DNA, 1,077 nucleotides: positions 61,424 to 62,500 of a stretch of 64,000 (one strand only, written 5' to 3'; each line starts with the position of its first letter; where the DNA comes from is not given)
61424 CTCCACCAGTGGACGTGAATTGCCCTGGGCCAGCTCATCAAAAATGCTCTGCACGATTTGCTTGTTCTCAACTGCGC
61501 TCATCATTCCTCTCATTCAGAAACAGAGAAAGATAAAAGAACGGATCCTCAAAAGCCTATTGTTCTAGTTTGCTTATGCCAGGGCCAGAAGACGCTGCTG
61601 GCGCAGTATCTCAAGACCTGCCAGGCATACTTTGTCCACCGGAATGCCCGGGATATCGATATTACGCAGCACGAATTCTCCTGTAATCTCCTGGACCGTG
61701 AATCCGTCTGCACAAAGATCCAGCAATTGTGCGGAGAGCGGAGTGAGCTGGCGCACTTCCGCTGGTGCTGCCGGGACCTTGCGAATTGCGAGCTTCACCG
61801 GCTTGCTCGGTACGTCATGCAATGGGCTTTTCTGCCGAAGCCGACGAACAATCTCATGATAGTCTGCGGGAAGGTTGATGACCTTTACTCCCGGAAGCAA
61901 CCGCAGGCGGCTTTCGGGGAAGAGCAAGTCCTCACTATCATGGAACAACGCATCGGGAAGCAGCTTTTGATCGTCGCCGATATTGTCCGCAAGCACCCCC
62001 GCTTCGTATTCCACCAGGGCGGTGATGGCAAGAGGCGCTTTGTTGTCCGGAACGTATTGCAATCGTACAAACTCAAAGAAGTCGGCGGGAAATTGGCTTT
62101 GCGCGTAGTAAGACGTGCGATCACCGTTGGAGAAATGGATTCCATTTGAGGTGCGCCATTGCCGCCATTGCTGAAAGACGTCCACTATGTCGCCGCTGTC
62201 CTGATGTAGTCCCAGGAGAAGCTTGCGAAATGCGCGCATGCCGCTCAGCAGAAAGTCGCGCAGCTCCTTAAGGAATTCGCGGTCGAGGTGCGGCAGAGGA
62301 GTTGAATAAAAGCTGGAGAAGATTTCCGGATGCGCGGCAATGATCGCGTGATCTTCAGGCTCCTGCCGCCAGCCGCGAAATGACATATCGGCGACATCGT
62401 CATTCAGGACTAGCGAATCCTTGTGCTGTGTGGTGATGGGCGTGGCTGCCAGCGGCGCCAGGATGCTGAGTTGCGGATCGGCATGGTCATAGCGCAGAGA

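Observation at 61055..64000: RiPP-like cassette at the right window edge: a short ORF upstream of a B12-binding radical SAM enzyme with a PqqD/RRE-like C-terminus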

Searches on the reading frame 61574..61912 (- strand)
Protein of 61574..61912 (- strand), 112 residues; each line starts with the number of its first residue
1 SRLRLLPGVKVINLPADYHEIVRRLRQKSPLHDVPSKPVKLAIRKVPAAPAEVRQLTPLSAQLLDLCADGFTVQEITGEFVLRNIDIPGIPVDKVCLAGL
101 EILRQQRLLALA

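Call 27: search_protein_families(library=pfam, alignment_id=A2, max_evalue=10)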
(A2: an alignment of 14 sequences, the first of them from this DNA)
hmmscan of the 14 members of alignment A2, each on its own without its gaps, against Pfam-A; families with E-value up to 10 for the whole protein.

A. member 1, seq(112 aa): 0 families

B. families by the number of members that match (of 14 scanned): 15 families
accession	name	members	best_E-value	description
PF05402.18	PqqD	9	9.7e-05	Coenzyme PQQ synthesis protein D (PqqD)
PF22106.1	NGO1945_C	4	0.0015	NGO1945 C-terminal domain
PF21475.2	PaaA-like_N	3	0.013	PaaA-like, N-terminal domain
PF16007.11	DUF4777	2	0.025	Domain of unknown function (DUF4777)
PF08278.16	DnaG_DnaB_bind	1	0.011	DNA primase DnaG DnaB-binding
PF19102.7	DUF5789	1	0.016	Family of unknown function (DUF5789)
PF05331.17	DUF742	1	0.03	Protein of unknown function (DUF742)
PF21782.3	PKMT_2nd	1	0.031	PKMT, C-terminal winged helix domain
PF10074.15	RovC_DNA-bd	1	0.041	T6SS, Transcription factor, DNA binding domain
PF09326.16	NADH_dhqG_C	1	0.1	NADH-ubiquinone oxidoreductase subunit G, C-terminal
PF09958.14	DUF2192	1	0.11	Uncharacterized protein conserved in archaea (DUF2192)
PF16221.11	HTH_47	1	0.14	winged helix-turn-helix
PF03471.22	CorC_HlyC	1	0.15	Transporter associated domain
PF21117.3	MRB1590_C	1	0.22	MRB1590 C-terminal domain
PF06568.16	DUF1127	1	0.29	Domain of unknown function (DUF1127)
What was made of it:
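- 61577..61909 (-): RiPP recognition element (aa 579-689), NGO1945_C/PqqD type. Pfam PqqD matches 9 of 14 homologues, NGO1945_C 4 of 14 and PaaA-like_N 3 of 14 (call 27).
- On RiPP recognition element (PqqD / NGO1945_C type): Nine of 14 homologous C-termini match PF05402, with best E = 9.7e-5 (call 27).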

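Call 28: search_solved_structures(query=A2, max_evalue=10, show_alignments=2)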
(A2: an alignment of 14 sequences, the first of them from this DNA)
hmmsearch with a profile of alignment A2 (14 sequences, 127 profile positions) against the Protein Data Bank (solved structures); distinct sequences matched with E-value up to 10: 9.
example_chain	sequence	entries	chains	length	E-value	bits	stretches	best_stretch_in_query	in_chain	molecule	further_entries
5h7c_A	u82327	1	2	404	0.004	20.3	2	23-105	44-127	Immunoglobulin G-binding protein A, DHR14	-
5cwh_A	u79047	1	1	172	0.018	18.1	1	44-105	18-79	Designed helical repeat protein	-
5h78_A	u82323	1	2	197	0.1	15.7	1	34-105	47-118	cAMP-dependent protein kinase type II-alpha regulatory subunit,DHR14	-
8x5o_A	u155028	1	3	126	0.19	14.9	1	48-88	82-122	spike protein S2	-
9jmo_A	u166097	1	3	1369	0.39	13.8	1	46-88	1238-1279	Spike glycoprotein,Fibritin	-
7unh_A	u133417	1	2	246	0.41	13.8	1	70-113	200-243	SP2 designed chlorophyll dimer protein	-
7uni_A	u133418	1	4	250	0.43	13.7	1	70-113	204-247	SP2-ZnPPaM designed chlorophyll dimer protein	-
8glt_1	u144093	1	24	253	0.91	12.6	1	70-114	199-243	C2-chlorophyll-comp_O32-15_ctermHis, polyalanine model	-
9lzh_A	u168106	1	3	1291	1.9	11.6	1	45-88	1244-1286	Spike glycoprotein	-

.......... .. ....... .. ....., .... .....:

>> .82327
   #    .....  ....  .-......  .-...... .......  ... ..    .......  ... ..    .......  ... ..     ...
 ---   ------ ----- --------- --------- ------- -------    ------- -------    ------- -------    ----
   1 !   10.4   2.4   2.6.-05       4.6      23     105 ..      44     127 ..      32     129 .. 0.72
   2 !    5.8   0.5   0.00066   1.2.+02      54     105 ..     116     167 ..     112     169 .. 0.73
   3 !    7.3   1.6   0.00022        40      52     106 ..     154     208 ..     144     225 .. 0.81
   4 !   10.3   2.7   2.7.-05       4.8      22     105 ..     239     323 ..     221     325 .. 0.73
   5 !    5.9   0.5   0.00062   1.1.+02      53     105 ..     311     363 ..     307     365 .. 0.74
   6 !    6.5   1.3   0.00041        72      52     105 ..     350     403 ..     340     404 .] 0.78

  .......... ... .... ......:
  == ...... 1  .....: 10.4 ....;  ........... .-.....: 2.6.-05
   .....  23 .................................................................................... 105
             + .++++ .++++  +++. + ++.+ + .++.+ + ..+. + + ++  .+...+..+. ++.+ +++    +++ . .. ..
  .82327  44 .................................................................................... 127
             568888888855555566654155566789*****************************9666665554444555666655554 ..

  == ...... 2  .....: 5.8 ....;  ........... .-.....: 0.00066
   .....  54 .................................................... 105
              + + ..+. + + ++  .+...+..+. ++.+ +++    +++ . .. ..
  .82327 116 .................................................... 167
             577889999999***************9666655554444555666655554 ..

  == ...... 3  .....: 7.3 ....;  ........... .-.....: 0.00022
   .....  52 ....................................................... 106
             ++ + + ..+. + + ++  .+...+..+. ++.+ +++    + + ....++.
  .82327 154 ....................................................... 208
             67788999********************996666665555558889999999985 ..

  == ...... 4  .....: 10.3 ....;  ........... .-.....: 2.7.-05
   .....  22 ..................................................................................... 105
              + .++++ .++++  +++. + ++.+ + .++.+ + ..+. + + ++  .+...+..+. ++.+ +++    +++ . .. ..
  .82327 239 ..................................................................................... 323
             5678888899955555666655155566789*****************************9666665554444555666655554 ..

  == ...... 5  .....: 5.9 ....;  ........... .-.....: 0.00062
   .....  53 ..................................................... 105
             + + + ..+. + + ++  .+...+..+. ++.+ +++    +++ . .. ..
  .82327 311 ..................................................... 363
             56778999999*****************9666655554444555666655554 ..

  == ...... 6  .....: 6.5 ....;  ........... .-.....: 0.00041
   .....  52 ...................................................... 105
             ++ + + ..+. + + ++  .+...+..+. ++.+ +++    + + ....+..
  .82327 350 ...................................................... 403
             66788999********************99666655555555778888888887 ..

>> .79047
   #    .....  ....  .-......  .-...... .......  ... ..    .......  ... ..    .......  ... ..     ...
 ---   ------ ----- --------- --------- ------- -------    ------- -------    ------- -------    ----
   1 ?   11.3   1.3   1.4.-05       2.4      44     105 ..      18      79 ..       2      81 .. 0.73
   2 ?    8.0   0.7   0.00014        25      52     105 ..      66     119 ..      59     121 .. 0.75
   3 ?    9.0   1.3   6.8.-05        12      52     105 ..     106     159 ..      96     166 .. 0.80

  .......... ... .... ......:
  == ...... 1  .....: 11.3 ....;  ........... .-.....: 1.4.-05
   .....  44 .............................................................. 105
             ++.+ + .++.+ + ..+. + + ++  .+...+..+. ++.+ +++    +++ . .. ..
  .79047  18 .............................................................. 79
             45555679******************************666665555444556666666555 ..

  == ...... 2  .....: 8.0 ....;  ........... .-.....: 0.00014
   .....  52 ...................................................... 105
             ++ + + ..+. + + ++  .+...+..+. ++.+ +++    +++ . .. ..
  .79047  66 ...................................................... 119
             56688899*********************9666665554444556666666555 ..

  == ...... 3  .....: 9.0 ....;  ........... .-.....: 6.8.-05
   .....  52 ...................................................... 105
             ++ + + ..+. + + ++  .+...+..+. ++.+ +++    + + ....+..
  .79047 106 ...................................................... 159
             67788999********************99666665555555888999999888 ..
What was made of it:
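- Tried and rejected: A profile of the C-terminal domain against PDB sequences returned only designed helical repeats, which is uninformative (call 28).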

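Call 29: find_homologous_proteins(query=A2, max_evalue=0.001)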
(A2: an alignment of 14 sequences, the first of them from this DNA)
Query A2 (14 sequences) (112 aa, profile of the alignment): 47 proteins with E <= 0.001 among 4834 candidates.
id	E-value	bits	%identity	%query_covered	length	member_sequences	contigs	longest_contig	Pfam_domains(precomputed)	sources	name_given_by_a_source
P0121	1.1e-34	137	64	99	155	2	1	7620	-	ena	-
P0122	3.5e-34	135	68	100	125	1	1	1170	-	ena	-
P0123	1.3e-33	133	64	100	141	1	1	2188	PF05402.19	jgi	jgi:hypothetical protein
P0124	1.4e-32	130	73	100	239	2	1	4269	-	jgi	jgi:hypothetical protein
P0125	3.1e-32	129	80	100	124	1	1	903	-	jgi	jgi:hypothetical protein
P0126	3.3e-32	129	69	96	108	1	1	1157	PF05402.19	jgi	jgi:hypothetical protein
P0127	5.6e-32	128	77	100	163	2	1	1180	-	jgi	jgi:hypothetical protein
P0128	1.2e-31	127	69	99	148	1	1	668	-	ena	-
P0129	2.1e-31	126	88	100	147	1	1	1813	-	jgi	-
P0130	2.2e-31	126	86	100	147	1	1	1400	-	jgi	-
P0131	7.4e-31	125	85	100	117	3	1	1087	-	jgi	-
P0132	1.1e-30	124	79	100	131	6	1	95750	-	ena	-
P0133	1.5e-30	124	84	100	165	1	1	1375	-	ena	-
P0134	2.3e-30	123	64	97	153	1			PF22106.2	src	-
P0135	3.9e-30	122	78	96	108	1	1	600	-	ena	-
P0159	3.6e-18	84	66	78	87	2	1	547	PF22106.2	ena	-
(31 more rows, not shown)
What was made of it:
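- On RiPP recognition element (PqqD / NGO1945_C type): Some metagenome fragments carry precomputed PF05402 or PF22106 (call 29).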

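Call 37: predict_structure(alignment_id=A3)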
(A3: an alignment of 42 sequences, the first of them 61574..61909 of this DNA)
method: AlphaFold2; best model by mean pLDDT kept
length: 111 residues; sequences in the alignment: 42
mean_pLDDT: 90.7   pTM: 0.74
mean pLDDT of the five models: 90.7, 90.2, 88.8, 87.9, 86.6
residues with pLDDT >= 90: 84; 70-90: 27; 50-70: 0; < 50: 0
segments of 3 or more residues with pLDDT < 50: none
pLDDT, mean of each block of 10 residues (from residue 1): 89 92 94 92 89 91 90 92 89 92 90 73
secondary structure, 60 per line:
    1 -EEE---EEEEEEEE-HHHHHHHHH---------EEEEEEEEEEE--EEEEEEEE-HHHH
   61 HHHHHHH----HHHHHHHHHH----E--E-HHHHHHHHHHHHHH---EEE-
elements in order: E2-4 E8-15 H17-25 E35-45 E48-55 H57-67 H72-81 H91-104 E108-110
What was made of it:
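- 61577..61909 (-): The AF2 model has pLDDT 90.7 and order b-b-a-b-b-a-a-a-b (call 37).
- On RiPP recognition element (PqqD / NGO1945_C type): The AF2 model has pLDDT 90.7 (call 37).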

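Call 40: fold_search(model_id=the predicted structure, library=pdb)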
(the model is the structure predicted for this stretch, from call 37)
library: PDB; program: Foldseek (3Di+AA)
matches with E <= 10: 347; with E <= 0.001: 1
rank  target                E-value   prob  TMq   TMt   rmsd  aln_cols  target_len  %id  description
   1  8hi7_A                7.4e-04  1.00  0.67  0.31   3.9       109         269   18  Crystal structure of a holoenzyme TglHI with two Fe irons for Pseudomonas syringae Peptidyl (S) 2-mercaptoglycine bios (released 2023-08-23)
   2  3dee                  3.6e-03  1.00  0.59  0.36   4.3       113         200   12  CRYSTAL STRUCTURE OF A PUTATIVE REGULATORY PROTEIN INVOLVED IN TRANSCRIPTION (NGO1945) FROM NEISSERIA GONORRHOEAE FA 109 (released 2008-08-05)
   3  8hci_A                6.1e-03  1.00  0.74  0.34   3.4       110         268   14  Crystal structure of a holoenzyme Fe-free TglHI for Pseudomonas syringae Peptidyl (S) 2-mercaptoglycine biosynthesis (released 2023-08-23)
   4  6jx3_B                1.3e-02  1.00  0.59  0.74   3.2       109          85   14  Lasso peptide synthetase B1 complexed with the leader peptide (released 2019-06-26)
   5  9i05_Af               3.2e-02  0.84  0.33  0.23  10.8       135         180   12  Cryo-EM structure of the large subunit of the mitochondrial ribosome from Toxoplasma gondii (released 2025-06-11)
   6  3cjq_B                4.1e-02  0.60  0.30  0.28  13.3       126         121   13  Ribosomal protein L11 methyltransferase (PrmA) in complex with dimethylated ribosomal protein L11 in space group P2121 (released 2008-05-20)
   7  5v1u_B                4.7e-02  1.00  0.54  0.68   4.9       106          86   11  TbiB1 in Complex with the TbiA(beta) Leader Peptide (released 2018-09-05)
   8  5v1v_A                6.9e-02  0.99  0.57  0.70   4.9       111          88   12  TbiB1 in Complex with the TbiA(alpha) Leader Peptide (released 2018-09-05)
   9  6ywe_g                6.9e-02  0.57  0.32  0.26  11.2       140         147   11  The structure of the mitoribosome from Neurospora crassa in the P/E tRNA bound state (released 2020-11-11)
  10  5v1u_A                7.3e-02  0.99  0.55  0.70   4.9       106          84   11  TbiB1 in Complex with the TbiA(beta) Leader Peptide (released 2018-09-05)
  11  5v1u_D                8.3e-02  0.99  0.56  0.73   4.7       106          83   12  TbiB1 in Complex with the TbiA(beta) Leader Peptide (released 2018-09-05)
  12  5v1u_C                8.9e-02  0.99  0.56  0.72   4.6       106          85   12  TbiB1 in Complex with the TbiA(beta) Leader Peptide (released 2018-09-05)
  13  2h8w_MODEL_1_A        1.1e-01  0.35  0.31  0.25  13.8       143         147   12  Solution structure of ribosomal protein L11 (released 2007-02-06)
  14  7vzq_A                1.8e-01  0.93  0.55  0.11   3.7       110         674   14  The structure of GdmN V24Y/G157A/R158A/G188R mutant in complex with carbamoyl adenylate intermediate (released 2022-11-16)
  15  2j28_I                1.9e-01  0.33  0.29  0.24  11.5       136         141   12  MODEL OF E. COLI SRP BOUND TO 70S RNCS (released 2006-11-08)
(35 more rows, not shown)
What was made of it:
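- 61577..61909 (-): Foldseek matches: 8hi7_A/8hci_A TglHI (TMq 0.67-0.74), 3dee NGO1945, 6jx3_B and 5v1u lasso B1 proteins bound to leader peptides (call 40).
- On RiPP recognition element (PqqD / NGO1945_C type): The top Foldseek hits are RRE-containing proteins, at probability 1.00 and TMq 0.54-0.74 (call 40).
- Closest known: DUF2063-type RRE partners of MNIO enzymes. Same: These are the best structural matches of the C-terminal domain (call 40).
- Supported by calls 27, 37 and 40. The enzyme has a fused RRE, a domain whose known role is binding precursor peptides (calls 27, 40).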

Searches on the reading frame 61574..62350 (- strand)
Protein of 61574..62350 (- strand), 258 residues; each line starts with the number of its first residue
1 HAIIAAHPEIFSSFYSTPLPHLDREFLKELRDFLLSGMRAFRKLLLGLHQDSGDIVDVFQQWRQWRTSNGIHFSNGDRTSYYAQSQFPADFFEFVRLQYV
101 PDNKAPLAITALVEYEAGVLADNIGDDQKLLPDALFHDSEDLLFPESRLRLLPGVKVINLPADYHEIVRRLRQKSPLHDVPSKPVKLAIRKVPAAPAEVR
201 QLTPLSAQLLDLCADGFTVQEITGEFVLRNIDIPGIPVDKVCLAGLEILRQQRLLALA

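Call 12: search_protein_families(library=pfam, proteins=[window:61574-62350:-], max_evalue=10)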
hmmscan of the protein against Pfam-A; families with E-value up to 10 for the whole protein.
window:61574-62350:- (258 aa): 1 family
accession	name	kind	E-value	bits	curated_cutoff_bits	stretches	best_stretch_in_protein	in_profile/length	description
PF21687.3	T2SSK_1st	-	0.056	14.6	26.2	1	38-89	20-71/107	Type II secretion system (T2SS), protein K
